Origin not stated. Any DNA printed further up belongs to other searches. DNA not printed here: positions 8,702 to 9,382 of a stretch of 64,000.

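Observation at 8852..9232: Family of three small coiled-coil proteins sharing a conserved leaderless promoter and upstream A-tract motif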

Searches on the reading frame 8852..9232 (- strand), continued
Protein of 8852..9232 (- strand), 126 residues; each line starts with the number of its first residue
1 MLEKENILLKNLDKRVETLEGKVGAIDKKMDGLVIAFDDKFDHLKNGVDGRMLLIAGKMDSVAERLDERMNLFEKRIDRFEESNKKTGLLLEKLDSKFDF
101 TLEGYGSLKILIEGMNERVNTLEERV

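Call 86: search_protein_families(library=phrogs, proteins=[window:8855-9232:-], max_evalue=0.01)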
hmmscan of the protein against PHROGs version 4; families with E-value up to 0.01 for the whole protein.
window:8855-9232:- (126 aa): 10 families
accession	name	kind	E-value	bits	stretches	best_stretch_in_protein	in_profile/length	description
phrog_20262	-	unknown function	2.7e-06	28.6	1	9-79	38-108/146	-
phrog_937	-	other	0.00045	21.5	0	66-125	16-80/115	hemolysin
phrog_9414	-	unknown function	0.0015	19.5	0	6-31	44-68/71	-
phrog_25947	-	other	0.0018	19.6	0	61-93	2-34/79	hol-like chemotaxis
phrog_11953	-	DNA, RNA and nucleotide metabolism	0.0018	19.1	0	10-44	17-51/154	exonuclease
phrog_3413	-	unknown function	0.0036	18.6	0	8-31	37-60/106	-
phrog_12015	-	unknown function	0.0039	17.8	0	9-35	128-154/165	-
phrog_6701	-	unknown function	0.0071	17.1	0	9-82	66-130/169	-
phrog_1193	-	other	0.008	17.2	0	64-112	16-55/76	hemolysin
phrog_18362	-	unknown function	0.009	17.3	0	14-49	45-80/119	-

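Call 97: find_related_loci(query=A6, collection=viral_contigs, flank=2000)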
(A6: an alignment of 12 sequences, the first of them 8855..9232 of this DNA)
Query A6 (126 aa) in viral_contigs; peptide patterns used: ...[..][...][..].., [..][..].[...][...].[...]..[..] (x = any residue, [..] = any of these).
54 stretches matched a pattern, but none encodes a relative of the query by tblastn (E <= 1e-3).
